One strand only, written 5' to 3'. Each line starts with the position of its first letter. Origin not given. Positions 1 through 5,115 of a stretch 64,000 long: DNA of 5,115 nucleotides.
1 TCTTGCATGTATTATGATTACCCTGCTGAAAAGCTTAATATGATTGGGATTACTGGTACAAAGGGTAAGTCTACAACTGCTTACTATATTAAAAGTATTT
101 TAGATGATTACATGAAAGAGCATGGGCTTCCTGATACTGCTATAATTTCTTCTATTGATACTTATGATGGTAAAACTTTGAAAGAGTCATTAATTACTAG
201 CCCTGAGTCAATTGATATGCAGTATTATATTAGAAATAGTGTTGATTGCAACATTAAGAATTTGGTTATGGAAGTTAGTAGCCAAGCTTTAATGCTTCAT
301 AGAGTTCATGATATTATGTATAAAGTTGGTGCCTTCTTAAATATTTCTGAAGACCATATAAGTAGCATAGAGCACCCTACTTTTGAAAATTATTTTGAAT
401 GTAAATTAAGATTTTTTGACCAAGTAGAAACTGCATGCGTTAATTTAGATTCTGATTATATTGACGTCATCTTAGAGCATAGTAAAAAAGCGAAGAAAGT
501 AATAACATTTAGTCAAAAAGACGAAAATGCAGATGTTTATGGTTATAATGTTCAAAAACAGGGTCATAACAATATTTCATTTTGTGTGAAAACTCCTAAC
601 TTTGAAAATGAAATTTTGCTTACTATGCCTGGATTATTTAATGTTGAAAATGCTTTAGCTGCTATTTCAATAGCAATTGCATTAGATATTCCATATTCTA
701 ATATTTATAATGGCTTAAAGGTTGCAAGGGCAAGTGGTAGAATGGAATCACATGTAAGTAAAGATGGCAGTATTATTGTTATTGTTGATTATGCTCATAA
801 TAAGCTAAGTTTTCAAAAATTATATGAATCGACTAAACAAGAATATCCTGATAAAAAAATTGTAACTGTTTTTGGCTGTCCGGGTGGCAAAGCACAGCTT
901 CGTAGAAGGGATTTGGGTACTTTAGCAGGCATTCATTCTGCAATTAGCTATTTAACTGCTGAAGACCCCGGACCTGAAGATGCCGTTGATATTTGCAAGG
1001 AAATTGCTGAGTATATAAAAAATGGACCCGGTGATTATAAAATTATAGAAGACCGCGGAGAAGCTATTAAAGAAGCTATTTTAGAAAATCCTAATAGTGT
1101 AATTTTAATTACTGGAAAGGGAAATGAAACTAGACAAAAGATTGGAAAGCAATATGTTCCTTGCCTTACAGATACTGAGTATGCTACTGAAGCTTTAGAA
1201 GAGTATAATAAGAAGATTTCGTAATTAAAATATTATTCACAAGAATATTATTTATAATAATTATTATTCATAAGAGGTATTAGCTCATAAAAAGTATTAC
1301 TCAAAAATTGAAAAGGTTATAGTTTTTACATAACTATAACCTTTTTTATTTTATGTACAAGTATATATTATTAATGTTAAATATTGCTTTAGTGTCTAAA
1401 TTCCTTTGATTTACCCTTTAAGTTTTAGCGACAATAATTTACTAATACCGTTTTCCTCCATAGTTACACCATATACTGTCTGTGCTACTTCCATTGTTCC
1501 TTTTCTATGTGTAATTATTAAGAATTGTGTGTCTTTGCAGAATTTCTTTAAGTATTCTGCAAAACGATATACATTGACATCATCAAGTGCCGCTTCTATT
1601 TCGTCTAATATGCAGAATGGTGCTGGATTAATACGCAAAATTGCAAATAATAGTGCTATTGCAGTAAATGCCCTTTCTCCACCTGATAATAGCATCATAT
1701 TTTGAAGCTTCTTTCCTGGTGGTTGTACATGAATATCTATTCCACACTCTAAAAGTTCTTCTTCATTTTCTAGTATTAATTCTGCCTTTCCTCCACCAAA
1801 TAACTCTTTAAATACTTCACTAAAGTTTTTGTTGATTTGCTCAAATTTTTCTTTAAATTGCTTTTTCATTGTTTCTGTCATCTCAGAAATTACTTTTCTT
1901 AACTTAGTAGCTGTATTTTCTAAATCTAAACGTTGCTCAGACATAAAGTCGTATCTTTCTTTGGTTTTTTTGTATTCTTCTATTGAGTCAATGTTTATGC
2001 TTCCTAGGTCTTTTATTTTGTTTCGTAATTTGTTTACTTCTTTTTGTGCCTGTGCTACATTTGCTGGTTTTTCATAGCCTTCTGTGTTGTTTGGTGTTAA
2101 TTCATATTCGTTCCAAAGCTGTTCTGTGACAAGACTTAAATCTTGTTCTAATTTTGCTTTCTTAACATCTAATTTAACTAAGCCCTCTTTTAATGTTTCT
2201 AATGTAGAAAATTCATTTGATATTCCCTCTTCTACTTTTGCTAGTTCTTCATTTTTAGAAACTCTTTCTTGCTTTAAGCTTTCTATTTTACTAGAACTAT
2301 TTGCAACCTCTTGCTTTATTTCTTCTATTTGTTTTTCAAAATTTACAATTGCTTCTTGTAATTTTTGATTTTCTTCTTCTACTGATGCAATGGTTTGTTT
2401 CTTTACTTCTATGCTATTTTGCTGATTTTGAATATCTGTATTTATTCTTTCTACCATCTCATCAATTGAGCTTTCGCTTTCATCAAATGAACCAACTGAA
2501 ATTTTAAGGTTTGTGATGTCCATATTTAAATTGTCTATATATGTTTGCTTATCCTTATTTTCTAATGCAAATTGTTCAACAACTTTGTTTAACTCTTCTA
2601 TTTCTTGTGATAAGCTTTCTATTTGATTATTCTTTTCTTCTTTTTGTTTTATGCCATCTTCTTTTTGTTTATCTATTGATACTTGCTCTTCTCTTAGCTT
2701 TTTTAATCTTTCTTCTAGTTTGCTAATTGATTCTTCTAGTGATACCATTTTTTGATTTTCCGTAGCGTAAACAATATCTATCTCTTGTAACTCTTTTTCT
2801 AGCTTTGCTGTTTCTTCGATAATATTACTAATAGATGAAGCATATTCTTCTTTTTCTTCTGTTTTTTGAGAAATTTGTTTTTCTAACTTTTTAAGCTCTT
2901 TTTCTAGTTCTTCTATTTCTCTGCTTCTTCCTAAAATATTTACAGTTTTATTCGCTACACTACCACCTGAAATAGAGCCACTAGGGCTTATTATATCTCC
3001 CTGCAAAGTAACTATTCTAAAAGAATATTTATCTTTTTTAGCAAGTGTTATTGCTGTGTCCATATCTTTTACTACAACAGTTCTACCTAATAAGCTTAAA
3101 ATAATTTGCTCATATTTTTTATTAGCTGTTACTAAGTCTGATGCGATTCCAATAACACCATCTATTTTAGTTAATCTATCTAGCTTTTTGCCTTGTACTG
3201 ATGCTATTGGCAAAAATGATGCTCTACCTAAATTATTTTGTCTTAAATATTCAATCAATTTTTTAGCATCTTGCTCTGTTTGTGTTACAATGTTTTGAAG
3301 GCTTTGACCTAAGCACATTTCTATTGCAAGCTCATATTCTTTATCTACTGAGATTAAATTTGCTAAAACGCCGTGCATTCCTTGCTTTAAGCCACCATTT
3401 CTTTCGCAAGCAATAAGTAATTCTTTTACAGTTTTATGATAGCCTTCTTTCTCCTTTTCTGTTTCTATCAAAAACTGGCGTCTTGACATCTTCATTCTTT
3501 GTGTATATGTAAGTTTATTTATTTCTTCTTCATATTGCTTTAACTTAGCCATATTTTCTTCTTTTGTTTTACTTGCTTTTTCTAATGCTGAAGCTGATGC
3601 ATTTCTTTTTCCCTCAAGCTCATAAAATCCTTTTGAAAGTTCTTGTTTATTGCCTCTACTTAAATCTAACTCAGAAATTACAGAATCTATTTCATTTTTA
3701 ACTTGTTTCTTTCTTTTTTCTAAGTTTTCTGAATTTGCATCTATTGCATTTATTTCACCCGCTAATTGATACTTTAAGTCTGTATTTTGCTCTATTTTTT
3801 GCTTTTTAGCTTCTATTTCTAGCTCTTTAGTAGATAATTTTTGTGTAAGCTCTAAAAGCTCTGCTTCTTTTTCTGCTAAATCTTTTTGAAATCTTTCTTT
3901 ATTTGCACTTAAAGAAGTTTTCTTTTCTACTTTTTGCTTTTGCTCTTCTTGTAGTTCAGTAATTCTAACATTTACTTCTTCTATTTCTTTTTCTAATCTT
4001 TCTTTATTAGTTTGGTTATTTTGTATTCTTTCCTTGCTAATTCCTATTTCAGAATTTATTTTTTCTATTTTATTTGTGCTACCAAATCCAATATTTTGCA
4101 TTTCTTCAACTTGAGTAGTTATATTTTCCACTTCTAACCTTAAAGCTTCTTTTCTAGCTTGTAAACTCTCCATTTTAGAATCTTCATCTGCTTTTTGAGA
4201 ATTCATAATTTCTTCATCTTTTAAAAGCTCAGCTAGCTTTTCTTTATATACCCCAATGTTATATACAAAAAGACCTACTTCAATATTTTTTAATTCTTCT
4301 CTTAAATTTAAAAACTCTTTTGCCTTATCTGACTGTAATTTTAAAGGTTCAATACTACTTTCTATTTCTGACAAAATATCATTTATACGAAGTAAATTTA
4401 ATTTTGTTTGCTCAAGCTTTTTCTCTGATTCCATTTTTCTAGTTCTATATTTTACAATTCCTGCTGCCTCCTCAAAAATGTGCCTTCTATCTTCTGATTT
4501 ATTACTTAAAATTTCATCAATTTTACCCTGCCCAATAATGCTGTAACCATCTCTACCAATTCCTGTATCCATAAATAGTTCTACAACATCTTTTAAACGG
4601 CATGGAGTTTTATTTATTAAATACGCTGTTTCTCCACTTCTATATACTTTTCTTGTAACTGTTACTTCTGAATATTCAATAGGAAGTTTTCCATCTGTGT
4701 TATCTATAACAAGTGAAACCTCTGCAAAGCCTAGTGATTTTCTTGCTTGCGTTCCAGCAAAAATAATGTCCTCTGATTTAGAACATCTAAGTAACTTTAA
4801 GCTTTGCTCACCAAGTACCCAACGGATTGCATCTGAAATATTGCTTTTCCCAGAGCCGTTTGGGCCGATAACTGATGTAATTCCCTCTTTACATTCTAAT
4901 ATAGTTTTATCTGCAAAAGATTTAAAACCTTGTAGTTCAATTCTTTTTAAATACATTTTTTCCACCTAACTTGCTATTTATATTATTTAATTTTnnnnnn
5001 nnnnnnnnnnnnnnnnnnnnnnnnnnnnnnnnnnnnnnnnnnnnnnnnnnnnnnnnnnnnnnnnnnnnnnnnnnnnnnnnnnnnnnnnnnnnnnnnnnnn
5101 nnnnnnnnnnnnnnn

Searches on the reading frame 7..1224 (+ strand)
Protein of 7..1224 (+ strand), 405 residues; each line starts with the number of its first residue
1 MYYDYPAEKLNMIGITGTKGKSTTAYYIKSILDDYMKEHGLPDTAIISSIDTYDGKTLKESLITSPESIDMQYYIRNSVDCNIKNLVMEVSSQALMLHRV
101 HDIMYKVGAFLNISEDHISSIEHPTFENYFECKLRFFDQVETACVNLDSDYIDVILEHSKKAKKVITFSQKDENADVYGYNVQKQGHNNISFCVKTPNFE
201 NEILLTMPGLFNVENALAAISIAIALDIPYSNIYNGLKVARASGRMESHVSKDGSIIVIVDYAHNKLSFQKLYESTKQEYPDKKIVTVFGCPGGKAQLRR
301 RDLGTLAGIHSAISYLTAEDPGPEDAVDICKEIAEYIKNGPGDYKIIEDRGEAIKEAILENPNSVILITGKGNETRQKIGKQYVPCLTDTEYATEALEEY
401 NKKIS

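Call 63: search_protein_families(library=pfam, proteins=[window:7-1224:+], max_evalue=0.01)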
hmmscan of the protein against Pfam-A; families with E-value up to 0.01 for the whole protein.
window:7-1224:+ (405 aa): 2 families
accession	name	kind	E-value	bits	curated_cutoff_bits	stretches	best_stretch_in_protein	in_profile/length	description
PF08245.18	Mur_ligase_M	-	1.9e-39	136.1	24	1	15-222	1-199/200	Mur ligase middle domain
PF02875.26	Mur_ligase_C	-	7.3e-21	75.8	28.4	1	244-372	1-127/127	Mur ligase, glutamate ligase domain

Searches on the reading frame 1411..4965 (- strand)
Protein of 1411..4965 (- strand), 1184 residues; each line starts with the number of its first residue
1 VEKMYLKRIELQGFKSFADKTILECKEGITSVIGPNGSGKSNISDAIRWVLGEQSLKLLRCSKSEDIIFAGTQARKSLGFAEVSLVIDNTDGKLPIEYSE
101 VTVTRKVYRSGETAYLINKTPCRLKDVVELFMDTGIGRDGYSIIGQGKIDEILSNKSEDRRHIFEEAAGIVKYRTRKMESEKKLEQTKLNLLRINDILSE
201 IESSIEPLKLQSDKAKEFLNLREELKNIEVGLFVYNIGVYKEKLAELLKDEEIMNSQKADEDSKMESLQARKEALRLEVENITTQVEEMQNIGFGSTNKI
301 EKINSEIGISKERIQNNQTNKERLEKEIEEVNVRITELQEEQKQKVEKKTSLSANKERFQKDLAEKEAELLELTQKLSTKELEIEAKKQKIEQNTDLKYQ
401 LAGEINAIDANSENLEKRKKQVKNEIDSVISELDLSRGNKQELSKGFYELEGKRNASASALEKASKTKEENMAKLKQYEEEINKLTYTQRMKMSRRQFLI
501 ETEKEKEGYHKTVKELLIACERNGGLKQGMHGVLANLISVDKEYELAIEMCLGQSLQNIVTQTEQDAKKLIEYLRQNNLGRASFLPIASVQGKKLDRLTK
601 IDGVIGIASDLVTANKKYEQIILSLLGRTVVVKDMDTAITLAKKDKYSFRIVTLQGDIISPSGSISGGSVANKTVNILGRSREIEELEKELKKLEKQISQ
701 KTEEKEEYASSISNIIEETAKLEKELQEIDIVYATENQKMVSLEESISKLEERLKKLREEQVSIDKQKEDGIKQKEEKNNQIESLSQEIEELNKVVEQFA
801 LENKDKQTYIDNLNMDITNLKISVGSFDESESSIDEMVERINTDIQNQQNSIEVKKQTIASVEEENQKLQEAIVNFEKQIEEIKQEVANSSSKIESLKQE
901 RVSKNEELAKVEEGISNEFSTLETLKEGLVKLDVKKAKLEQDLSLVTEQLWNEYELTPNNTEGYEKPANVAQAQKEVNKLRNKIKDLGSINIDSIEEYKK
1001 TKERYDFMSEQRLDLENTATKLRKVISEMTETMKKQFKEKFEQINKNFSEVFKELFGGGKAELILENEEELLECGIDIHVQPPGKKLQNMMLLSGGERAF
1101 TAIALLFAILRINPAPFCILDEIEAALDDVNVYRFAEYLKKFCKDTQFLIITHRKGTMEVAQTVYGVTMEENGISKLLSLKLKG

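Call 9: search_protein_families(library=pfam, proteins=[window:1411-4965:-], max_evalue=0.01)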
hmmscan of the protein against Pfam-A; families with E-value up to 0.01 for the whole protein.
window:1411-4965:- (1184 aa): 5 families
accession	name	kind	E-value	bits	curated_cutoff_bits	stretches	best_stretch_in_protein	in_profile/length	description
PF02463.25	SMC_N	-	4.7e-52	177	40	2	5-440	1-142/220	RecF/RecN/SMC N terminal domain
PF06470.18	SMC_hinge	-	6.4e-33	114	22.5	1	528-642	2-116/116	SMC proteins Flexible Hinge Domain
PF13304.12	AAA_21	-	1.4e-07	32.3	27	1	29-107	1-70/304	AAA domain, putative AbiEii toxin, Type IV TA system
PF13555.12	AAA_29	-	1e-05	25.6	27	1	6-51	1-46/61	P-loop containing region of AAA domain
PF13175.12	AAA_15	-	4.9e-05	23.5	32.1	1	4-393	1-284/374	AAA ATPase domain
